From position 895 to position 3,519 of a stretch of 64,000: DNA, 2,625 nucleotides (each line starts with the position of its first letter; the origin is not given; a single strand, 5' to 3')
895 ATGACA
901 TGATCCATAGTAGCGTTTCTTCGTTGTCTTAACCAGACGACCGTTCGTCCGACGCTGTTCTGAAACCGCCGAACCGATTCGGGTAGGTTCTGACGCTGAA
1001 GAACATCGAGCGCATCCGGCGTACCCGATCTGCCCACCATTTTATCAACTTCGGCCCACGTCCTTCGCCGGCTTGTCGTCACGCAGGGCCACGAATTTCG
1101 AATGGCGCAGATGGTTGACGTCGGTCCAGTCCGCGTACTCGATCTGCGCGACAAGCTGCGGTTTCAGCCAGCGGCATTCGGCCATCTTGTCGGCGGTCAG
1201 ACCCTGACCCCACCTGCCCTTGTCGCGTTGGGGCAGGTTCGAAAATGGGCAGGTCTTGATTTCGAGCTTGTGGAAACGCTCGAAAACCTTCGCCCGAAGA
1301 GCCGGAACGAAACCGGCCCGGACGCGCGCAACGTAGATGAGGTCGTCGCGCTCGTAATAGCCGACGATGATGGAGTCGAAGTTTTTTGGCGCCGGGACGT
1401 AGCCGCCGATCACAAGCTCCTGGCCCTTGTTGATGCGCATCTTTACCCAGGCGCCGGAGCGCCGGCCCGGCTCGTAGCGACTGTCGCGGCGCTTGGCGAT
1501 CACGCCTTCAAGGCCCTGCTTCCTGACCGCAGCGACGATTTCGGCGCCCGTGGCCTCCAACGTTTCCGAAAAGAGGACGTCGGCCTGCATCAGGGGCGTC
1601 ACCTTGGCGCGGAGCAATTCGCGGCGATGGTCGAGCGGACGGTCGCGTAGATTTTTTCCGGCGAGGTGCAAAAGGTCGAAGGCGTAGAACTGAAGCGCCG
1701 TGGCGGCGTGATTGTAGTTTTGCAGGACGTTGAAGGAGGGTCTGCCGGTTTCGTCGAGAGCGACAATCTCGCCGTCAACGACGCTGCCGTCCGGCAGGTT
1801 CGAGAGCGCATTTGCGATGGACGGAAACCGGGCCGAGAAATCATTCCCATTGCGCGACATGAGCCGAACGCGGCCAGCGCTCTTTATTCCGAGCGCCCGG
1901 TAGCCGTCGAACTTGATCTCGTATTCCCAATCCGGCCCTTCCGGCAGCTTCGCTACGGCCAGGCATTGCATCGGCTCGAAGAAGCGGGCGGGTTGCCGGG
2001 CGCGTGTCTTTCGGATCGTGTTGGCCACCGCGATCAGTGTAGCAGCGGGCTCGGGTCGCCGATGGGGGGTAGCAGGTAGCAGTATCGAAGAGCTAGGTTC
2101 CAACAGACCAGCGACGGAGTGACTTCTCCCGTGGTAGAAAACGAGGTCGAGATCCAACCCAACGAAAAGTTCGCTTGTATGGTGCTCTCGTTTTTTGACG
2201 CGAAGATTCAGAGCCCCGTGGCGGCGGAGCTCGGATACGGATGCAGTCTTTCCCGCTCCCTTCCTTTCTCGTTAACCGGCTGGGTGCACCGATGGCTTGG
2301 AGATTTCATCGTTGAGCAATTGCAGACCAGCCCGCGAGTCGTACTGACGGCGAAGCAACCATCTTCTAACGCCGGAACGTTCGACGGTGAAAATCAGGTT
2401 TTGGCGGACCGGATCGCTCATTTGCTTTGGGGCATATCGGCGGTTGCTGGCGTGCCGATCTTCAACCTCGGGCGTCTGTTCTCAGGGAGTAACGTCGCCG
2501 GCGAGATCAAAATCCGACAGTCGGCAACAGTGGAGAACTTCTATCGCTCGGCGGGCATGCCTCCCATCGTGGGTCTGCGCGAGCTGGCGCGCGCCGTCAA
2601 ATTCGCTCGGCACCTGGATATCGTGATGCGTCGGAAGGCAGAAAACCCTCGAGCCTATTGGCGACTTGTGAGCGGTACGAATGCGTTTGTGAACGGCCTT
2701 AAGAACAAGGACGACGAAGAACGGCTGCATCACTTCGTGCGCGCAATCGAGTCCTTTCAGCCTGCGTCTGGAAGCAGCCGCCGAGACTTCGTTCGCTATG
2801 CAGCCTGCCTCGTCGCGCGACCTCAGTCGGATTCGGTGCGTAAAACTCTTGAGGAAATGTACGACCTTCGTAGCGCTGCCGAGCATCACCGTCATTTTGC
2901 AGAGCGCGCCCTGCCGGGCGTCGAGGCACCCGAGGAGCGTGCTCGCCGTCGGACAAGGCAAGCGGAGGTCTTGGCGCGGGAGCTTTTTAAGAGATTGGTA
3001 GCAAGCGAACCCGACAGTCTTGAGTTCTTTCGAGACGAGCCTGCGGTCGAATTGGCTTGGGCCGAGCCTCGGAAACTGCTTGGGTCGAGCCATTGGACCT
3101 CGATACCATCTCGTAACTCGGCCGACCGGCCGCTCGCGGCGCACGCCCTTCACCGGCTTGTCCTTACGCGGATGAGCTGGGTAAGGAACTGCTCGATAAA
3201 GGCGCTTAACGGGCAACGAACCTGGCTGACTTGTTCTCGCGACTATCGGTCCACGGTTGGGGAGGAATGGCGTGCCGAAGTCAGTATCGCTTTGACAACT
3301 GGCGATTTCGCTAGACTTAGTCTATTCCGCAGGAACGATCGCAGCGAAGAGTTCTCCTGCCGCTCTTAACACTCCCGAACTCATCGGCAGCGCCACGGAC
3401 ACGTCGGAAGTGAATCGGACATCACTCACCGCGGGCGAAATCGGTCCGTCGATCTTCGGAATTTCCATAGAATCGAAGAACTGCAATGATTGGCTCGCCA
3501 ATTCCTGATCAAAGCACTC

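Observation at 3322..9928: Overlapping five-gene operon vsr-dcm-GHKL ATPase-Z1 NTPase-PD-(D/E)XK nuclease: a methylation-coupled, mechanistically uncharacterised defence module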

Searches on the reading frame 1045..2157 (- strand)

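Call 6: search_protein_families(library=ncbifam, proteins=[window:1045-2157:-], max_evalue=0.01)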
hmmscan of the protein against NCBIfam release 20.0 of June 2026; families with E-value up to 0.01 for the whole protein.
window:1045-2157:- (370 aa): 14 families
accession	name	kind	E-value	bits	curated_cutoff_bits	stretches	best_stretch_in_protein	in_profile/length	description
NF004628.0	PRK05972.1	subfamily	3.1e-82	277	895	1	48-368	232-546/870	ATP-dependent DNA ligase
TIGR02779.1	NHEJ_ligase_lig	equivalog_domain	3.3e-80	269.5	227.75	1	63-367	3-300/302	non-homologous end-joining DNA ligase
TIGR02776.1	NHEJ_ligase_prk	equivalog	1e-74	252.5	373.2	1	72-368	2-293/587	DNA ligase D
NF007210.0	PRK09632.1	equivalog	8.5e-71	239.3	989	1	44-368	462-778/781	ATP-dependent DNA ligase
NF006078.0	PRK08224.1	equivalog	2.9e-41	141.6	296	1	60-365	9-327/350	ATP-dependent DNA ligase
NF005796.0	PRK07636.1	subfamily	4.5e-35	121.1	337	1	59-254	2-198/275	ATP-dependent DNA ligase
NF006701.0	PRK09247.1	equivalog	5.1e-32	111.5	543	1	70-242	220-407/540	ATP-dependent DNA ligase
TIGR04120.1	DNA_lig_bact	equivalog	2.8e-30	105.8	400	1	49-243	191-399/526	cisplatin damage response ATP-dependent DNA ligase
NF007211.0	PRK09633.1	equivalog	2.3e-27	95.7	774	1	62-286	3-249/610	DNA ligase D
NF002868.0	PRK03180.1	equivalog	6e-27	94.5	641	1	74-250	203-389/509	ATP-dependent DNA ligase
TIGR00574.1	dnl1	superfamily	4.7e-24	85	217.8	1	76-282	191-428/527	ATP-dependent DNA ligase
NF041331.1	LigA_Halo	equivalog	6.2e-20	71.2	830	1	79-241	251-426/552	ATP-dependent DNA ligase LigA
NF006592.0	PRK09125.1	equivalog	9.2e-06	24.9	200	1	76-258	45-218/283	DNA ligase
TIGR01209.1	TIGR01209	hypoth_equivalog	0.0024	16.7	136.9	1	130-229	133-231/375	RNA ligase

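Call 83: search_protein_families(library=padloc, proteins=[window:1045-2157:-], max_evalue=0.001)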
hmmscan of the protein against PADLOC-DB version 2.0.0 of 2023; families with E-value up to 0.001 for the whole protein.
window:1045-2157:- (370 aa): 0 families

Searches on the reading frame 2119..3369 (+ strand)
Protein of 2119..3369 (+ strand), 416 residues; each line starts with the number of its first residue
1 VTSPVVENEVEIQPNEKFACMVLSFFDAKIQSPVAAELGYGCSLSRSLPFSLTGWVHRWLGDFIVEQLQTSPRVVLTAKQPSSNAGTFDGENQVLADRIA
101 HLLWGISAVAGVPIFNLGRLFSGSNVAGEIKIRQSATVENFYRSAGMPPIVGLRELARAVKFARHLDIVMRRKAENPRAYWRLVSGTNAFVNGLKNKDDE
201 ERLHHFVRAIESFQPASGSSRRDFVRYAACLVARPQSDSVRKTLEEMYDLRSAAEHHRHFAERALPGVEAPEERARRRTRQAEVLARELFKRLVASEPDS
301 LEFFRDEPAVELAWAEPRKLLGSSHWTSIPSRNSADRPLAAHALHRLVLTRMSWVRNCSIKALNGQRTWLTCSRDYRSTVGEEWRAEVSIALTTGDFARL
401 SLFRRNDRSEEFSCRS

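Call 6: search_protein_families(library=ncbifam, proteins=[window:2119-3369:+], max_evalue=0.01)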
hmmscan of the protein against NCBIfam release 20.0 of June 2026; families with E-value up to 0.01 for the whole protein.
window:2119-3369:+ (416 aa): 0 families

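Call 50: search_protein_families(library=pfam, proteins=[window:2119-3369:+], max_evalue=0.01)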
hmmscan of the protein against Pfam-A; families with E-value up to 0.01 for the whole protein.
window:2119-3369:+ (416 aa): 0 families

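Call 83: search_protein_families(library=padloc, proteins=[window:2119-3369:+], max_evalue=0.001)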
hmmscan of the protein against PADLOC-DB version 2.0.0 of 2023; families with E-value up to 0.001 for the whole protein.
window:2119-3369:+ (416 aa): 0 families

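Call 93: find_homologous_proteins(query=window:2119-3369:+)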
Query window:2119-3369:+ (416 aa): 12 proteins with E <= 0.001 among 8000 candidates.
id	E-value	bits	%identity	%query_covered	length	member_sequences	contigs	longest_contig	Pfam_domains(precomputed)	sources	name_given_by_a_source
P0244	6.6e-194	662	92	77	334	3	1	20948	-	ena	-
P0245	9.8e-120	418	60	77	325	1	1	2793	-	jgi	jgi:hypothetical protein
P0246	9.2e-102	359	63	64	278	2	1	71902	-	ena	-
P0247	2.3e-68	249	42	74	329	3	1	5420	-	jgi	jgi:hypothetical protein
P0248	6.9e-62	228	43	76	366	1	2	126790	-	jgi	jgi:hypothetical protein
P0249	9.6e-61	224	64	42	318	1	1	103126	-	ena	-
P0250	9.3e-60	221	39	76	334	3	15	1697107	-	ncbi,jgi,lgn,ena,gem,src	-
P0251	3.4e-56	209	39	75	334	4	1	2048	-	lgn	-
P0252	1.4e-47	181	40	75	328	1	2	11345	-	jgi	jgi:hypothetical protein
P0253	1.6e-46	177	37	75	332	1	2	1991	-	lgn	-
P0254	3.0e-44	170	36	76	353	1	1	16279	-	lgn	-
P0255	2.4e-40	157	34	74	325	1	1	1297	-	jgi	jgi:hypothetical protein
